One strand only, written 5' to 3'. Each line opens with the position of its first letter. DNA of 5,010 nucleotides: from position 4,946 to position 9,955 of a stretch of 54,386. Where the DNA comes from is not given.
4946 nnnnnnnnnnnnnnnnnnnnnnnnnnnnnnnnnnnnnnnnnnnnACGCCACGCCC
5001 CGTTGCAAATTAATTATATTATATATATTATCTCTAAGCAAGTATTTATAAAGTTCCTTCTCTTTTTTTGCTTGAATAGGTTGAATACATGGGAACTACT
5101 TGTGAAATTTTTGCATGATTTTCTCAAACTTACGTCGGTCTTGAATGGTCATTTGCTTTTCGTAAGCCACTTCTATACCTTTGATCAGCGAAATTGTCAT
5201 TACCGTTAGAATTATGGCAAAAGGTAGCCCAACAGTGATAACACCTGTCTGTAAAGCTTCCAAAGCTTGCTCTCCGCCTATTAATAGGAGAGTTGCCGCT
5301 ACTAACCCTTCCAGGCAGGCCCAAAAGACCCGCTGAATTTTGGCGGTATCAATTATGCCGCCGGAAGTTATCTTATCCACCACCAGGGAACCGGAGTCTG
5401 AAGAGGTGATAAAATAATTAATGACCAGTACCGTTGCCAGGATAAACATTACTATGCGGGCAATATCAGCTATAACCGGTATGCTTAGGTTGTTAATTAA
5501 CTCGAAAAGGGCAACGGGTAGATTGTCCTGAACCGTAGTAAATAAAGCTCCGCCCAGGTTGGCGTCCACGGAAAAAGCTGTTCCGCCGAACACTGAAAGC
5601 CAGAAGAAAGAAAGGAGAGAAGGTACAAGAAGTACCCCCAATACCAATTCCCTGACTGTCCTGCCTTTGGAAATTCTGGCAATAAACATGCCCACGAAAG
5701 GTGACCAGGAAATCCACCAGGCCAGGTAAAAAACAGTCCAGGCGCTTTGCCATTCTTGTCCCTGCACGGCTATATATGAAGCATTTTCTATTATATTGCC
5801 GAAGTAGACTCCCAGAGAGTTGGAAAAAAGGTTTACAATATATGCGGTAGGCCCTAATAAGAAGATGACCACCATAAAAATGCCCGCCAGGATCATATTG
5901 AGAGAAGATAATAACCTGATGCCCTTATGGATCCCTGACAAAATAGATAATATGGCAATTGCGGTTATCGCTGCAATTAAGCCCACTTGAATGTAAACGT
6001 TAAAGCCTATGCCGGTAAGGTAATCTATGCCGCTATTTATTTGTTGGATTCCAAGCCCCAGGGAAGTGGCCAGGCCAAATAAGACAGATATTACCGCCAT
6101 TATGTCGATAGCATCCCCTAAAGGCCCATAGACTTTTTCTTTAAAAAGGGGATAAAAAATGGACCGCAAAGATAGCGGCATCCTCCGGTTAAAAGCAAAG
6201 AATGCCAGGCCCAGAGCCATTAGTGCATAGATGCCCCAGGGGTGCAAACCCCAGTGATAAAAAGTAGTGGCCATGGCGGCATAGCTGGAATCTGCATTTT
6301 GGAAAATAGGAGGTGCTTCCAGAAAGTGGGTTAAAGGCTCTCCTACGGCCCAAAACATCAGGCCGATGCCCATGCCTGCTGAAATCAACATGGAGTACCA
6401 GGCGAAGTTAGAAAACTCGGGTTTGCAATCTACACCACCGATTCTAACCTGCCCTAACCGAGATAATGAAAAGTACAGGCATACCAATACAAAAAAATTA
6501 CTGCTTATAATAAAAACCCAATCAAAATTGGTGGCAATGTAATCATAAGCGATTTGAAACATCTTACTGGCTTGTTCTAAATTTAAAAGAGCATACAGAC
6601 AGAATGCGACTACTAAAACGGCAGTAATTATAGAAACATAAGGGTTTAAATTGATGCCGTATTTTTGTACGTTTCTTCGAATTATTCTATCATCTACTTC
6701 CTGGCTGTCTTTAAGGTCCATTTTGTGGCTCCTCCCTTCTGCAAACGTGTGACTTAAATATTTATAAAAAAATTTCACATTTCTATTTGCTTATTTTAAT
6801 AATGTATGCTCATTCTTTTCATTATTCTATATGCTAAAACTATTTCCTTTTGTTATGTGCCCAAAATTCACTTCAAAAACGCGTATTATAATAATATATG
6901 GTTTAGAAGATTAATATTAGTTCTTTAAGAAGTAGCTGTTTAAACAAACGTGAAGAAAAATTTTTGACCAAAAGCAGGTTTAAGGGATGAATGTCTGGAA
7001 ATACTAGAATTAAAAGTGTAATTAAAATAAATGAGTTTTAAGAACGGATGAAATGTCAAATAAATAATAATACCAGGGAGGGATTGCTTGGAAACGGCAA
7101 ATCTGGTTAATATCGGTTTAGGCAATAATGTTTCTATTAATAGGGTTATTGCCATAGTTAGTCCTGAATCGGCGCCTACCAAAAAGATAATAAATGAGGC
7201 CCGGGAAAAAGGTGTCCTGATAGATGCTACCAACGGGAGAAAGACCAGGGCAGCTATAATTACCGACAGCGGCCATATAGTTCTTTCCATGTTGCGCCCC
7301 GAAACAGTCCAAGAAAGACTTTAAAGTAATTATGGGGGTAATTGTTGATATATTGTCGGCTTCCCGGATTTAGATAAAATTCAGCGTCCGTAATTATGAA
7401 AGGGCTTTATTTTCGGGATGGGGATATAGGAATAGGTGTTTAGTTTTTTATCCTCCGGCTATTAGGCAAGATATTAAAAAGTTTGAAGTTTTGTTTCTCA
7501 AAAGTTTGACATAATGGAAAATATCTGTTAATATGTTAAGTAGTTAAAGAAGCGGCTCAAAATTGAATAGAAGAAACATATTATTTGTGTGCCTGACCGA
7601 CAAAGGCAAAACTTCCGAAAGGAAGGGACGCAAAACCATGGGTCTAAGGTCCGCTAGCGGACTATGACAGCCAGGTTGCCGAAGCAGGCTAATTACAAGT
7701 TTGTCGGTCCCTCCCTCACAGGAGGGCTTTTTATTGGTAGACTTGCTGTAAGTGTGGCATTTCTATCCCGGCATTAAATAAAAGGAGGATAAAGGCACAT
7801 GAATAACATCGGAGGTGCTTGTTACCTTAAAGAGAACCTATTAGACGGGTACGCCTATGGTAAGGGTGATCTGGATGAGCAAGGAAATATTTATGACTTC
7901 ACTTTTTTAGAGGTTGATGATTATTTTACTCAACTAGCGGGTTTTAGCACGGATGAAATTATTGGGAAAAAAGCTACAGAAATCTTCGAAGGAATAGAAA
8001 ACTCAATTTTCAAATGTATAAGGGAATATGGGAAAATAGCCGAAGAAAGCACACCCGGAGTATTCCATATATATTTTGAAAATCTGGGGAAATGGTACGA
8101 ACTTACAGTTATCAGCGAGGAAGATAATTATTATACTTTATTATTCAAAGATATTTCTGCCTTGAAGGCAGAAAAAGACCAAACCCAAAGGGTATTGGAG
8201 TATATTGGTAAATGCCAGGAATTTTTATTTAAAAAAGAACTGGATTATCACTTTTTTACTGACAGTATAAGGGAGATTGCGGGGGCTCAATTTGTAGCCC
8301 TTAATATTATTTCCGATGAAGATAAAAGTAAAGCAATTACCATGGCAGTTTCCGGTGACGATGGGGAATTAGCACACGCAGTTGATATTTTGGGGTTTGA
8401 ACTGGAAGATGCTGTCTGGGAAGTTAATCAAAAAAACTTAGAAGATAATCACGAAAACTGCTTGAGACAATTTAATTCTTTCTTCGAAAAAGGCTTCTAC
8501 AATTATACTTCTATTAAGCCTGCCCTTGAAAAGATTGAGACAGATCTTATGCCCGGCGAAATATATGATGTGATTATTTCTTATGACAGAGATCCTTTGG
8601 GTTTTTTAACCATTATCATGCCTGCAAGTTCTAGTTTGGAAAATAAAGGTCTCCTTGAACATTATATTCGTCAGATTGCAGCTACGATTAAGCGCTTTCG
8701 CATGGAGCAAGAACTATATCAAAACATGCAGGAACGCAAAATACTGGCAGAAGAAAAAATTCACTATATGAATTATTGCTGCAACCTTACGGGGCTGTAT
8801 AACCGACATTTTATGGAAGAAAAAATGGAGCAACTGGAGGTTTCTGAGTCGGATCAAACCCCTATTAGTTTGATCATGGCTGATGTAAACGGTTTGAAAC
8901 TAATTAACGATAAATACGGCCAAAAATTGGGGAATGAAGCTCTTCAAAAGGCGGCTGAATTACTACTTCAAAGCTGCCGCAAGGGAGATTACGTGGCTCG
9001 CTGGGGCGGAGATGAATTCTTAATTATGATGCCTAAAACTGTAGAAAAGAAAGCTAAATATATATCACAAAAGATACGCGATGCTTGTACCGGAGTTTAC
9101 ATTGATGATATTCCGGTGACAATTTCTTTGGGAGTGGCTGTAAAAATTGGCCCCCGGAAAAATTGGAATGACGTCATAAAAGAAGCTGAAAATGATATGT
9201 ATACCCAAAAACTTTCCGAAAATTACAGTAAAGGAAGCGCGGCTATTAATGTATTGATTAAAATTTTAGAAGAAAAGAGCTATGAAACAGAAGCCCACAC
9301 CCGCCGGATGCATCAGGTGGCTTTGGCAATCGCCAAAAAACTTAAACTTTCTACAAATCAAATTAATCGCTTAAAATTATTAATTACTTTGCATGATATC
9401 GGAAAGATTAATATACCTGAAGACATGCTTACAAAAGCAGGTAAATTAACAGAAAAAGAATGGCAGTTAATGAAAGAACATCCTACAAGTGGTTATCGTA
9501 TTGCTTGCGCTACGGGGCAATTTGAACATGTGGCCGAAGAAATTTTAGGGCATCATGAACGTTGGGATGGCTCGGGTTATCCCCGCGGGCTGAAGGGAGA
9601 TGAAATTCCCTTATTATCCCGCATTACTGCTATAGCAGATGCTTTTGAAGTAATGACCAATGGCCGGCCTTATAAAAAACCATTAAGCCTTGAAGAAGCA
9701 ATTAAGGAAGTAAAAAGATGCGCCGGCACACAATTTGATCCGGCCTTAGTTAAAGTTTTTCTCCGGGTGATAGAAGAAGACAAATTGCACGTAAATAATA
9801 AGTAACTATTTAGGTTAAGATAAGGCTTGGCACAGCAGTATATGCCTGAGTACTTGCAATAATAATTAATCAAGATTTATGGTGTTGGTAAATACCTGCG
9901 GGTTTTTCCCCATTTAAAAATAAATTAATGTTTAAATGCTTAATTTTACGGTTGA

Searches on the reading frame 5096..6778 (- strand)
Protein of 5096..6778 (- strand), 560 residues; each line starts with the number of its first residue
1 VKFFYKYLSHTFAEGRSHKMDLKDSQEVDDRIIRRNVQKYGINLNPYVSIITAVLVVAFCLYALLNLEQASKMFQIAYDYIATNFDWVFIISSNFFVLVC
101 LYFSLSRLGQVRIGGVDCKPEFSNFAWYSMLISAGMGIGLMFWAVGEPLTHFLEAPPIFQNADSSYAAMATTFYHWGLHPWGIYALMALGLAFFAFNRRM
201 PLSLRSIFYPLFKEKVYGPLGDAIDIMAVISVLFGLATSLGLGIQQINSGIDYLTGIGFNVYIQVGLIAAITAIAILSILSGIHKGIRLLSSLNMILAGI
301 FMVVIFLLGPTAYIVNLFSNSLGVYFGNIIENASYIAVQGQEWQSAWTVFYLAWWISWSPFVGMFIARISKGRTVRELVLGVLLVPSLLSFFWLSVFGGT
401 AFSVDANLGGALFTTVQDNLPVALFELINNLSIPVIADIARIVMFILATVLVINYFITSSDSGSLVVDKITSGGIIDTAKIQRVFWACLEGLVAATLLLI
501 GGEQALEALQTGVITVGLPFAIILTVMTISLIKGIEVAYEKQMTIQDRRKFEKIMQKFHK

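Call 77: search_protein_families(library=pfam, proteins=[window:5096-6778:-], max_evalue=0.001)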
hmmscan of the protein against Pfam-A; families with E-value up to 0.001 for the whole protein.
window:5096-6778:- (560 aa): 1 family
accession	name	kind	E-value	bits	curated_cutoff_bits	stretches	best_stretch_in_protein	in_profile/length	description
PF02028.23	BCCT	-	1.5e-168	561.6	27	1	48-535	1-482/485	BCCT, betaine/carnitine/choline family transporter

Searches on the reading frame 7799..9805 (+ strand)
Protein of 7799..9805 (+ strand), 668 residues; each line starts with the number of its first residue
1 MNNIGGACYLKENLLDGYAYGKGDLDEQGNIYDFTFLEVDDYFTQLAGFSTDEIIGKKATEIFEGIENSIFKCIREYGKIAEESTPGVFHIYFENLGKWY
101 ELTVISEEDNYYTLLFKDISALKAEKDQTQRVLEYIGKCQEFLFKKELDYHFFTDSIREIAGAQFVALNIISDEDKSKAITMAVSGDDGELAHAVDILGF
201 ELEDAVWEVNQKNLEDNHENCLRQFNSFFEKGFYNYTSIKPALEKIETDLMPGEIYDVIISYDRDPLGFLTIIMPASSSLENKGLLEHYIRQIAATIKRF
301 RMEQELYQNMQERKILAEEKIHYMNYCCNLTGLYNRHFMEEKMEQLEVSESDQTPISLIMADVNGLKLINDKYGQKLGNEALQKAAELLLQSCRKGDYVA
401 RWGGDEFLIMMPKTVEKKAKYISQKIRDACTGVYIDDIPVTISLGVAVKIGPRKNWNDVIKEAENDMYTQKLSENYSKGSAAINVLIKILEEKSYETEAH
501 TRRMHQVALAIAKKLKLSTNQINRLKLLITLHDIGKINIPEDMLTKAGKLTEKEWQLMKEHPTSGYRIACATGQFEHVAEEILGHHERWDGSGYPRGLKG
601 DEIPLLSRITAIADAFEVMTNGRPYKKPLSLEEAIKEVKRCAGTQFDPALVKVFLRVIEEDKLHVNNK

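Call 58: search_protein_families(library=ncbifam, proteins=[window:7799-9805:+], max_evalue=1e-8)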
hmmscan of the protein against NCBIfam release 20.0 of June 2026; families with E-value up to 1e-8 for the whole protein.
window:7799-9805:+ (668 aa): 21 families
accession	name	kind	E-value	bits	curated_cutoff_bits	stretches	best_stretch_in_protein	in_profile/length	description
NF053512.1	nitric_RR_NosR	exception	7.5e-38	130.6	400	1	469-662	167-358/422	response regulator c-di-GMP phosphodiesterase, NosR family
TIGR00254.1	GGDEF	domain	4.5e-33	114.3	37.4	1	328-474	8-160/168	diguanylate cyclase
NF038266.1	diguan_SiaD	equivalog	7.2e-33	114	290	1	281-471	54-245/252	biofilm regulation diguanylate cyclase SiaD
NF007135.0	PRK09581.1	equivalog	9.1e-29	100.6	474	1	293-472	268-446/457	PleD family two-component system response regulator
NF047654.1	DiguCycDgcRLepto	equivalog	2e-25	89.3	500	1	264-473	71-288/295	diguanylate cyclase DgcR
NF007423.1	PRK09966.1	equivalog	2.2e-25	89.4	325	1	329-471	243-390/390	diguanylate cyclase DgcN/YfiN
NF007380.0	PRK09894.1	equivalog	1.4e-24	87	256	1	327-472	131-278/296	diguanylate cyclase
NF040885.1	diguan_DgcJ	equivalog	1.5e-23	83.4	500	1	312-474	328-489/493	diguanylate cyclase DgcJ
NF041606.1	dguan_cyc_DgcA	equivalog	1.6e-22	80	370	1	337-471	190-329/340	diguanylate cyclase DgcA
NF051473.1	DigCycDgcsShew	equivalog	2e-21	76.7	400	1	329-472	139-282/291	diguanylate cyclase DgcS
NF007474.0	PRK10060.1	equivalog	2.3e-18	65.8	782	1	316-472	228-386/663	cyclic di-GMP phosphodiesterase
NF011955.1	PRK15426.1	equivalog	1.3e-17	63.2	408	1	320-429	393-503/564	cellulose biosynthesis regulator diguanylate cyclase DgcQ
NF045675.1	PhdiestaseDibA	equivalog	1.4e-16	60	980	1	318-471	196-354/623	phosphodiesterase DibA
NF007298.0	PRK09776.1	equivalog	2e-14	52.5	1135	1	320-431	679-791/1111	diguanylate cyclase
NF053781.1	cdiGMPphdstlr2612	equivalog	3.4e-14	51.5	1600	1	316-527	831-1049/1268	Tlr1612 family c-di-GMP phosphodiesterase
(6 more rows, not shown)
